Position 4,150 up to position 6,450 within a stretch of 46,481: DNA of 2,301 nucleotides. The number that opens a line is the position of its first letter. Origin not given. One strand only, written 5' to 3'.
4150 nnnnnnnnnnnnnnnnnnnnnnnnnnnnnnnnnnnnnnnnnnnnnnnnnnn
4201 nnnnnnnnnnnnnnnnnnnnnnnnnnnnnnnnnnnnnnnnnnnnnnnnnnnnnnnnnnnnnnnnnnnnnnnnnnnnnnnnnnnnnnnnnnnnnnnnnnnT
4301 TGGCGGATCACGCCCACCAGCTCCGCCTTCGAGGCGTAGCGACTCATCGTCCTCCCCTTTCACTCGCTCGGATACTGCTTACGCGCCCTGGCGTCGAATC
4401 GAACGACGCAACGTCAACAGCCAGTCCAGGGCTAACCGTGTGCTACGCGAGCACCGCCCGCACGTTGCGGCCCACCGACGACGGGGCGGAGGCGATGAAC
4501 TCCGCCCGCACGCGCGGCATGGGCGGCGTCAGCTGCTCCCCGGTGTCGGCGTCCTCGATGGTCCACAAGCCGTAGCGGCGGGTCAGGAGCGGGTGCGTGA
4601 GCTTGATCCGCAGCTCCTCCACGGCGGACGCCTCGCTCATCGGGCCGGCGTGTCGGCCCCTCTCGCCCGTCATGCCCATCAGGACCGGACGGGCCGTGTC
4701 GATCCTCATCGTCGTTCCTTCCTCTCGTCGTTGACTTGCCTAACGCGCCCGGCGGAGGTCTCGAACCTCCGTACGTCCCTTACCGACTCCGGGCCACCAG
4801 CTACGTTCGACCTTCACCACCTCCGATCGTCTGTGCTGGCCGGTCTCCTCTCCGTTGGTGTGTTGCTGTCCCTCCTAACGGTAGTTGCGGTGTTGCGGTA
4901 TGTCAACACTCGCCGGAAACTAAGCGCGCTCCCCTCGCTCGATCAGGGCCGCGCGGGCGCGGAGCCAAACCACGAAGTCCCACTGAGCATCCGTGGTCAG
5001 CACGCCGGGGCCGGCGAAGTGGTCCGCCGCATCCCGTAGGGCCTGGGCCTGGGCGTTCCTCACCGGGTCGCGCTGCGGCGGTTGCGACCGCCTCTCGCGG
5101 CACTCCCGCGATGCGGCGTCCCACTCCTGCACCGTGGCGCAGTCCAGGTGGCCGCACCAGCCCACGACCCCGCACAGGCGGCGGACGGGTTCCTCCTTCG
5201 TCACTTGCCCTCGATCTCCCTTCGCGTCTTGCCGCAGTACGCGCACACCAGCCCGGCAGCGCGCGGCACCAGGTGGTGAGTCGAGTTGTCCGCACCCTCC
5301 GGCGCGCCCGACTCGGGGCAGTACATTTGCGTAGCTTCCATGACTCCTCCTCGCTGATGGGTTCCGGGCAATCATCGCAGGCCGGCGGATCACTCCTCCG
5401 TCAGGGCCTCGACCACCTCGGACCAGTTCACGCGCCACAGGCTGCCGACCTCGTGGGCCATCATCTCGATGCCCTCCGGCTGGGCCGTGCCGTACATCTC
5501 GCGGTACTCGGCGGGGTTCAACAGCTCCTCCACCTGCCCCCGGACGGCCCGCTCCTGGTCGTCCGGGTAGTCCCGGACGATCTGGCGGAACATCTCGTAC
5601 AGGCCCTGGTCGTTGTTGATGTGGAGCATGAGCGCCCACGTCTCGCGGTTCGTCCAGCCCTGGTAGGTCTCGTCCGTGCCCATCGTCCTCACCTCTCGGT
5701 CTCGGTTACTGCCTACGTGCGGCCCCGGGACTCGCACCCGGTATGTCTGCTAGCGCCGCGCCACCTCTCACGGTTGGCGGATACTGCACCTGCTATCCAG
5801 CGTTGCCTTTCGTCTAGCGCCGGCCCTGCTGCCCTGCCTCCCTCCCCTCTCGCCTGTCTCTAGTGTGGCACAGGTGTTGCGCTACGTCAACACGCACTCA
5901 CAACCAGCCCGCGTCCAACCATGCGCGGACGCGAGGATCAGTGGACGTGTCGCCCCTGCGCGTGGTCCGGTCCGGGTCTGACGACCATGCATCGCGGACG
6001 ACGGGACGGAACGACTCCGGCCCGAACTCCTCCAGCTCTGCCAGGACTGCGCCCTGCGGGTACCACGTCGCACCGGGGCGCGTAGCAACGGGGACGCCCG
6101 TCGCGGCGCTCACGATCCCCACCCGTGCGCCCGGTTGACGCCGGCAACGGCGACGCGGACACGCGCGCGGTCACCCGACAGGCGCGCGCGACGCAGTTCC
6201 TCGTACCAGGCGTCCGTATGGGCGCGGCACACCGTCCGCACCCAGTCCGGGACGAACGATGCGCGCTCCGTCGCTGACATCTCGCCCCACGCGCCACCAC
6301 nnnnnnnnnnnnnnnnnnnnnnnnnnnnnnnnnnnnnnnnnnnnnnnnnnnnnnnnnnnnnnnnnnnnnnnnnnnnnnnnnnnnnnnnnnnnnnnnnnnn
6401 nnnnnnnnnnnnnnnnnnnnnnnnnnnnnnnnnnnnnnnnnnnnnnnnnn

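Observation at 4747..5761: tRNA-like acceptor/T-arm minihelices in two long 5' leaders of the leftward operon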

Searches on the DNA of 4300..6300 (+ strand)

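Call 4: search_rna_families(source=window, start=4300, end=6300, threshold=evalue, max_evalue=10, show_alignments=5)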
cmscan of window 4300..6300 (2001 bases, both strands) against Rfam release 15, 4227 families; matches with E-value up to 10: 5.
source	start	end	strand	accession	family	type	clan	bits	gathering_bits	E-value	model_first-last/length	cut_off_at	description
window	5398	5469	-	RF01516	v-snoRNA-1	Gene; snRNA; snoRNA; CD-box;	-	14.9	75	7.8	1-65/65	no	Human herpesvirus 1 small nucleolar RNA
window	4667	4713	-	RF01131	sR47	Gene; snRNA; snoRNA; CD-box;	CL00132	14.8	40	2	1-55/55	no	Small nucleolar RNA sR47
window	6218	6300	-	RF02505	Atu_L6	Gene; sRNA;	-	14.7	100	3.3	38-124/124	5'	Rhizobiales sRNA Atu_L6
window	4659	4716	-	RF01276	sR53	Gene; snRNA; snoRNA; CD-box;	-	13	49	6.1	1-60/60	no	Small nucleolar RNA sR53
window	4306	4357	-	RF01134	sR30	Gene; snRNA; snoRNA; CD-box;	-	12.4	38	5.5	1-57/57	no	Small nucleolar RNA sR30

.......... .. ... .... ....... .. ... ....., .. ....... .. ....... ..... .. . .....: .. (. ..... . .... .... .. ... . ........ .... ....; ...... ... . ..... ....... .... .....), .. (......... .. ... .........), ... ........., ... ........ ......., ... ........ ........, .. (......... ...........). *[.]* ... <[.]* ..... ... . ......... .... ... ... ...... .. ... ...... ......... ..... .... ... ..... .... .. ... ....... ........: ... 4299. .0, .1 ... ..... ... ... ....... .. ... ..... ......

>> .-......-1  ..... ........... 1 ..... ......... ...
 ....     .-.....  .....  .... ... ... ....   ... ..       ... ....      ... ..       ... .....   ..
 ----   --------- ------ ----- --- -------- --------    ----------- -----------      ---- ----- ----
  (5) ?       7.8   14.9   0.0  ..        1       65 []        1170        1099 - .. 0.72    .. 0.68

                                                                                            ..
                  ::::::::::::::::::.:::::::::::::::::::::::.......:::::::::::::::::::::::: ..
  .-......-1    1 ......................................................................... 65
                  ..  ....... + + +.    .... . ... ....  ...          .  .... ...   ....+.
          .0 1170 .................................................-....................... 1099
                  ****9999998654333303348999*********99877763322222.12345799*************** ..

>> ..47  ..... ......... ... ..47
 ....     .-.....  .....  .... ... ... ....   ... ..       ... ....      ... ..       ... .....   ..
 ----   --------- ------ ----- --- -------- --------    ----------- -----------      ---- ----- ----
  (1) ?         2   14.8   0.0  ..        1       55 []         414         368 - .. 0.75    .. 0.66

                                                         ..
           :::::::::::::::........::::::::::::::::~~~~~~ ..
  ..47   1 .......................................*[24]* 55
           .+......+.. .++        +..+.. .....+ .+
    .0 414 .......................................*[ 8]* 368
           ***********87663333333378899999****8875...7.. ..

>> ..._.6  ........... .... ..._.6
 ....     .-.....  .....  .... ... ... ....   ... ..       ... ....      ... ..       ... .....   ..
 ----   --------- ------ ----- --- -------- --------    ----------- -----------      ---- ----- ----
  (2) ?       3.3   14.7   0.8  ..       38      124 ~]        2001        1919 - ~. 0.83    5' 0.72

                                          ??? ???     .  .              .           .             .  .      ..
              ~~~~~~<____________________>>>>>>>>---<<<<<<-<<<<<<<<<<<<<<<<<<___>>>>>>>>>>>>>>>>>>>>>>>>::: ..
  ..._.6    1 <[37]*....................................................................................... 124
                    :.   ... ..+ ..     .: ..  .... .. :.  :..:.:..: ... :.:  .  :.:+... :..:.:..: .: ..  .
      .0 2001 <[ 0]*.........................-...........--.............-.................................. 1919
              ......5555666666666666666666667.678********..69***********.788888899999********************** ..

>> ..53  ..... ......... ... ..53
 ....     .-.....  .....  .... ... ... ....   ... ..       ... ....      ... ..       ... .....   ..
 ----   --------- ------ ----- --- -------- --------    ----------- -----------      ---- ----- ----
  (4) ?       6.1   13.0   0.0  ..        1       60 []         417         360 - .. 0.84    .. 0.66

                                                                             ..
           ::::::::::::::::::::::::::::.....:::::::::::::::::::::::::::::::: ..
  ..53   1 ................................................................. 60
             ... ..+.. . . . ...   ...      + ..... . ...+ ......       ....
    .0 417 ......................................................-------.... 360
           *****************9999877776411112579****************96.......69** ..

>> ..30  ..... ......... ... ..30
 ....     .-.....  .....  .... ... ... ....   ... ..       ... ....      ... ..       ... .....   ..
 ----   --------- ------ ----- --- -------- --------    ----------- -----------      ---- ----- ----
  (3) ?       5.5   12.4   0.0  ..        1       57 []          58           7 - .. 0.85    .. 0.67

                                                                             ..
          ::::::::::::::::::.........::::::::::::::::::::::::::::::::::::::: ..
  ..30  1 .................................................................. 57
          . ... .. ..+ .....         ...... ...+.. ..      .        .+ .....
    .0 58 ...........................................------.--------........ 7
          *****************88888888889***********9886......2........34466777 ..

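Call 6: search_dna_similar(query=window:4400-6100:+, collection=phages, mode=near, max_rows=30)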
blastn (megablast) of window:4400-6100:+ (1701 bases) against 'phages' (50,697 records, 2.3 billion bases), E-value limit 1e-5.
No match.

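Call 8: search_dna_similar(query=window:4400-6100:+, collection=phages, mode=distant, max_rows=30)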
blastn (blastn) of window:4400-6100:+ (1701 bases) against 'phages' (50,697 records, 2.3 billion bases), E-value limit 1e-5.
No match.

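Call 106: build_rna_model(alignment_id=A7, structure=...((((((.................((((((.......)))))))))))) ...)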
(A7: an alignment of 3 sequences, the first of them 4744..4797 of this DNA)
Model R1 built from alignment A7 (3 sequences, 54 columns); structure: as given.
model positions 54; base pairs 12; branch points 0; effective number of sequences 3; information 0.973 bits per position. Calibrated on 0.2 Mb of random sequence (short: E-values are rough).
structure used (alignment columns):
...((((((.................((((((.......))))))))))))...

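Call 107: search_with_rna_model(model_id=R1, sources=[window, L007, L010, L011, L021, L092, L095, L177, L097, L115, L100], max_evalue=10, filters=default)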
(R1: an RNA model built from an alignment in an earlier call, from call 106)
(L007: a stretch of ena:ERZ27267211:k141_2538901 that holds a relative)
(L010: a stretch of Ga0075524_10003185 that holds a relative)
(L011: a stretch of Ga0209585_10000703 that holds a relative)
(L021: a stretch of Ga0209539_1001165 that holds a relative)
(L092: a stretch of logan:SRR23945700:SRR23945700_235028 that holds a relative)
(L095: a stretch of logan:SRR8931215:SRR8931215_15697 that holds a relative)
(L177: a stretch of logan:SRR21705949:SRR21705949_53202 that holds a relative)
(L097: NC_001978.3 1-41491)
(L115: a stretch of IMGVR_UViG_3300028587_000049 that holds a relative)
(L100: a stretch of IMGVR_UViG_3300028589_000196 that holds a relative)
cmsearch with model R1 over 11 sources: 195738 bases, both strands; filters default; matches with E-value up to 10: 29.
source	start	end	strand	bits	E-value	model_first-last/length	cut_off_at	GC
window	4382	4435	-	78.5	2.4e-17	1-54/54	no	0.63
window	4744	4797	-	70.7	2.5e-15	1-54/54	no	0.72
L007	6136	6184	-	44.6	1.3e-08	1-54/54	no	0.78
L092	462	514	-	35.8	2.3e-06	1-54/54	no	0.7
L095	699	750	-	32.5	1.7e-05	1-54/54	no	0.69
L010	1786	1841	-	29.2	0.00012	1-54/54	no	0.68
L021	5223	5270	-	27.7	0.00029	1-54/54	no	0.73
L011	4398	4448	-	26.8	0.0005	1-54/54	no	0.65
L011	5204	5249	-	21.2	0.014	1-54/54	no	0.78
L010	670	715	-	20.4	0.021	1-54/54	no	0.78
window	22225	22272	+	19.5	0.038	1-54/54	no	0.71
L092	757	807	-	18.7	0.06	1-54/54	no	0.8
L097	11746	11780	+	16.4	0.24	1-54/54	no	0.66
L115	4336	4354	+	16.1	0.29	27-45/54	no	0.79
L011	11319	11359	+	15.7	0.35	1-54/54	no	0.73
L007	18424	18443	+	13.4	1.4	1-54/54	no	0.85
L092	12547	12599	-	13.2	1.6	1-54/54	no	0.72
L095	2236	2275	+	12.8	2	1-54/54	no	0.6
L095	518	579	-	11.5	4.2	1-54/54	no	0.68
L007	9041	9090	-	10.8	6.5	1-54/54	no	0.72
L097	40750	40769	+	10.7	6.9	26-45/54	no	0.65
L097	16480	16508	-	10.7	7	17-45/54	no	0.52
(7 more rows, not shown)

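Call 108: search_with_rna_model(model_id=R1, sources=[window, L007, L010, L011, L021, L092, L095], max_evalue=0.1, make_alignment=true)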
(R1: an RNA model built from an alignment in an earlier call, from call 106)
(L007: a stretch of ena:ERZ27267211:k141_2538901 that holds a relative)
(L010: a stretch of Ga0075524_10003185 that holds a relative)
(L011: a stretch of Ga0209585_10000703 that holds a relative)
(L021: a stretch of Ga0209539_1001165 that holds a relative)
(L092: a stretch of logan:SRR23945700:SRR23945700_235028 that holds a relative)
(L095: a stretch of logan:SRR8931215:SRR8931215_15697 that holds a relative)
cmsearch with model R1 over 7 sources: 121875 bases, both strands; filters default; matches with E-value up to 0.1: 12.
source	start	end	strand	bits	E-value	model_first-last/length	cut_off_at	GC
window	4382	4435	-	78.5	1.5e-17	1-54/54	no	0.63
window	4744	4797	-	70.7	1.5e-15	1-54/54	no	0.72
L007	6136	6184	-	44.6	8.1e-09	1-54/54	no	0.78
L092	462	514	-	35.8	1.4e-06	1-54/54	no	0.7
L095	699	750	-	32.5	1.1e-05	1-54/54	no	0.69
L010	1786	1841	-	29.2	7.2e-05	1-54/54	no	0.68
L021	5223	5270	-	27.7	0.00018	1-54/54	no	0.73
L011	4398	4448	-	26.8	0.00031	1-54/54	no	0.65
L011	5204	5249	-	21.2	0.0086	1-54/54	no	0.78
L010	670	715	-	20.4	0.013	1-54/54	no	0.78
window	22225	22272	+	19.5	0.024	1-54/54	no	0.71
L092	757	807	-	18.7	0.037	1-54/54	no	0.8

Alignment A8: 12 matches aligned to the model, 56 columns, each read 5' to 3' on its own strand. Consensus structure (alignment columns), stored with it:
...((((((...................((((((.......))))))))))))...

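Call 109: build_rna_model(alignment_id=A8)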
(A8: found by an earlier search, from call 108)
Model R2 built from alignment A8 (12 sequences, 56 columns); structure: stored with the alignment.
model positions 54; base pairs 12; branch points 0; effective number of sequences 12; information 0.954 bits per position. Calibrated on 0.2 Mb of random sequence (short: E-values are rough).
structure used (alignment columns):
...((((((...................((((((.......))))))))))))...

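Call 110: search_with_rna_model(model_id=R2, source=window, filters=off, max_evalue=5)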
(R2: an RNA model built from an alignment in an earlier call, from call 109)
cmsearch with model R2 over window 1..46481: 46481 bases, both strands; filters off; matches with E-value up to 5: 25.
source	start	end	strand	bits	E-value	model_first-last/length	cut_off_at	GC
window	4382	4435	-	64.1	3.8e-10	1-54/54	no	0.63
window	4744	4797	-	62.4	7.8e-10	1-54/54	no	0.72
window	22225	22272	+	49.6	2.2e-07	1-54/54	no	0.71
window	5716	5762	-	24.1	0.016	1-54/54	no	0.77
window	14777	14828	-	19.2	0.14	1-54/54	no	0.71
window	12531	12564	-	16.9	0.38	1-54/54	no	0.79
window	32333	32362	+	14.3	1.2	1-54/54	no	0.77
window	15149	15210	-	14.1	1.3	1-54/54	no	0.76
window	33949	33976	+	14.1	1.3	1-54/54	no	0.71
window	28379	28434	-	13.5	1.7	1-54/54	no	0.71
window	6162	6192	-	13.3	1.8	1-54/54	no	0.84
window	13000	13035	-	13.3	1.9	1-54/54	no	0.72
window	41562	41631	+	12.9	2.2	1-54/54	no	0.73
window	41041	41076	+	12.8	2.3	1-54/54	no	0.67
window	28279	28327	-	12.5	2.6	1-54/54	no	0.73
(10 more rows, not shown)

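Call 111: search_with_rna_model(model_id=R2, sources=[L010, L011, L012, L013, L014, L015, L016, L017, L018, L019, L020, L021, L022, L023, L024, L025, L026, L027, L028, L029, L030, L031, L032, L033, L034, L035, L036, L037, L038, L039, L040, L041, L042, L043, L044, L045, L046, L047, L048, L049, L050, L051, L052, L053, L054, L055, L056, L057, L058, L059, L060, L061, L062, L063, L064, L065, L066, L067, L068, L069, L070, L071, L072, L073, L074, L075, L076, L077, L078, L079, L080, L081, L082, L083, L084, L085, L086, L087, L088, L089, L090, L091, L092, L093, L094, L095, L177, L007, L008, L009, L005], max_evalue=0.05)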
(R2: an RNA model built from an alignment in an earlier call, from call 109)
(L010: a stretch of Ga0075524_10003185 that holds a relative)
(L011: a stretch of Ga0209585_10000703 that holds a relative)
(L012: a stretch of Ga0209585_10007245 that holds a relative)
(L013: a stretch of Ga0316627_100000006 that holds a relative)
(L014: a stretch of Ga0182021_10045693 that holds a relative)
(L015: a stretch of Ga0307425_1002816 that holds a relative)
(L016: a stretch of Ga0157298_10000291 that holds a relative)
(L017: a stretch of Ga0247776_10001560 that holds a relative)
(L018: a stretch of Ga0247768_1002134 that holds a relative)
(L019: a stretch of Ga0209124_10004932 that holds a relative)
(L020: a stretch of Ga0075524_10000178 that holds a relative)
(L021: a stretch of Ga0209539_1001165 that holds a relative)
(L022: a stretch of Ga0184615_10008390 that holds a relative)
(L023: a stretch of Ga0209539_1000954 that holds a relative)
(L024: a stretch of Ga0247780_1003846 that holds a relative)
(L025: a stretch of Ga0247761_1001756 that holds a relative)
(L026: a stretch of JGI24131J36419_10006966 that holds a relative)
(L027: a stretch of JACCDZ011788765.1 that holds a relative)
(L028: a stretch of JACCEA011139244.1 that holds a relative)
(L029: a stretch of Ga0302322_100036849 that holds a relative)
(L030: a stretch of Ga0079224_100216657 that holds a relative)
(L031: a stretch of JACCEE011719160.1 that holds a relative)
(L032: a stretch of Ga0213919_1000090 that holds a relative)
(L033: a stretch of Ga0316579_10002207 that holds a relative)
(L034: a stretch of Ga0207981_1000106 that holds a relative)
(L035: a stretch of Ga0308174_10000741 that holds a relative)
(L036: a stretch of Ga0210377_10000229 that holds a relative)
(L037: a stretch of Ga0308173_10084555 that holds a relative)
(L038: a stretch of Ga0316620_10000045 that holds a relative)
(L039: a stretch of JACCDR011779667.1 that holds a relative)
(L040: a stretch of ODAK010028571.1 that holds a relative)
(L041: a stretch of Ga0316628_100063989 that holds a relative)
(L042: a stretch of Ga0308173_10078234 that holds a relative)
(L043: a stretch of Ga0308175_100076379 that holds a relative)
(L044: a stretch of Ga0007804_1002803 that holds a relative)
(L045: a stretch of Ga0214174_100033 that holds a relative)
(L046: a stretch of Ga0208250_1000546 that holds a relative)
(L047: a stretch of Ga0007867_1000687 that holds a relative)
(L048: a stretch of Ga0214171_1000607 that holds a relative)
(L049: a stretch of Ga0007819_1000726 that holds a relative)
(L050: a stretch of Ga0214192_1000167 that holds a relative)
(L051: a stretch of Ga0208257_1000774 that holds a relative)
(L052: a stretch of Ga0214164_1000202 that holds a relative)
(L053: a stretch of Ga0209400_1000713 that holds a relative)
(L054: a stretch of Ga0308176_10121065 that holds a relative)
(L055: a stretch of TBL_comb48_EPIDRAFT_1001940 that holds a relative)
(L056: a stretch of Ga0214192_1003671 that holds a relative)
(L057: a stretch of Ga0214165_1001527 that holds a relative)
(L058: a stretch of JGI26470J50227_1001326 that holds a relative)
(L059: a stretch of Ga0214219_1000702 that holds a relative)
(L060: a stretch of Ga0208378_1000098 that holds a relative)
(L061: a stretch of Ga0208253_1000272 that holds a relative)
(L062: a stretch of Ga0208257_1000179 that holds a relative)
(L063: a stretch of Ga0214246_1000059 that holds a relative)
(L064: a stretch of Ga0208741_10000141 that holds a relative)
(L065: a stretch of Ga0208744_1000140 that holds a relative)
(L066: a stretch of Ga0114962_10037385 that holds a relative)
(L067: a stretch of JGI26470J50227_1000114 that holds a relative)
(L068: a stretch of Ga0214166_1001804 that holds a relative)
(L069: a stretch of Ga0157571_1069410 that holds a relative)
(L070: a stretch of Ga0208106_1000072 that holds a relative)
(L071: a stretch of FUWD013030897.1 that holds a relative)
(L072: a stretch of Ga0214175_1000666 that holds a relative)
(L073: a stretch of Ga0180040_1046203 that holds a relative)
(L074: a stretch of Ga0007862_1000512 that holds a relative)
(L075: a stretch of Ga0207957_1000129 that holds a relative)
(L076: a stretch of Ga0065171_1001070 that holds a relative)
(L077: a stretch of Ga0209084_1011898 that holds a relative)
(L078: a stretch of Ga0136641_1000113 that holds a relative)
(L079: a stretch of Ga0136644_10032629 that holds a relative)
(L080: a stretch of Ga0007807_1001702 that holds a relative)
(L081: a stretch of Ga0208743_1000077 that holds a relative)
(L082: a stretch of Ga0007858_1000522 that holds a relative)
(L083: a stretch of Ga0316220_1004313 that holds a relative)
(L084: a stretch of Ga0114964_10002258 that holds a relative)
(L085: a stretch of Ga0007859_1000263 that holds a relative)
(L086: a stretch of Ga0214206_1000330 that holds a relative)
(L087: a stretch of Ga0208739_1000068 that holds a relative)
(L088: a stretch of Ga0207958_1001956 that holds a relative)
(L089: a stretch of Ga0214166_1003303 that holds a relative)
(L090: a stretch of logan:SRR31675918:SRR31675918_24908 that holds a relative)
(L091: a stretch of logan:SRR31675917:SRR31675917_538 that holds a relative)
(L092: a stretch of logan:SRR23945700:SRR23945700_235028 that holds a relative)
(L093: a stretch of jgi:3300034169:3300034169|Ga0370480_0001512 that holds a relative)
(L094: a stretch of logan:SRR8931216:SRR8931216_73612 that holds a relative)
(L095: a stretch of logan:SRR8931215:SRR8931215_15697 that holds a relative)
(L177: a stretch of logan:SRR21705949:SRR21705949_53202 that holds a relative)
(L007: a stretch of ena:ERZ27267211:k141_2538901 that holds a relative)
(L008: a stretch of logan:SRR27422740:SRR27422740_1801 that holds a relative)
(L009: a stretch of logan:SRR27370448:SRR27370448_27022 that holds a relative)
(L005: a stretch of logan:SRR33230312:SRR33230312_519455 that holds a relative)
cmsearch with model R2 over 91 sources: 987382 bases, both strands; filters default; matches with E-value up to 0.05: 12.
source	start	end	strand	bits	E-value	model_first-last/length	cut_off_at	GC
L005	493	546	+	64.2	7.5e-09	1-54/54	no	0.61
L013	6154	6202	-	61.2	2.9e-08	1-54/54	no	0.78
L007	6136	6184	-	61.2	2.9e-08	1-54/54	no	0.78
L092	462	514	-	51.8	1.8e-06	1-54/54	no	0.7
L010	1786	1841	-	50.9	2.7e-06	1-54/54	no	0.68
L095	699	750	-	50.7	2.9e-06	1-54/54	no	0.69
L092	757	807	-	50.5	3.1e-06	1-54/54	no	0.8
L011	5204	5249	-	50.4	3.3e-06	1-54/54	no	0.78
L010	670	715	-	50.1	3.7e-06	1-54/54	no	0.78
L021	5223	5270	-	50.1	3.8e-06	1-54/54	no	0.73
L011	4398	4448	-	49.5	4.9e-06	1-54/54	no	0.65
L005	1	28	+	32.7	0.0078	27-54/54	5'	0.75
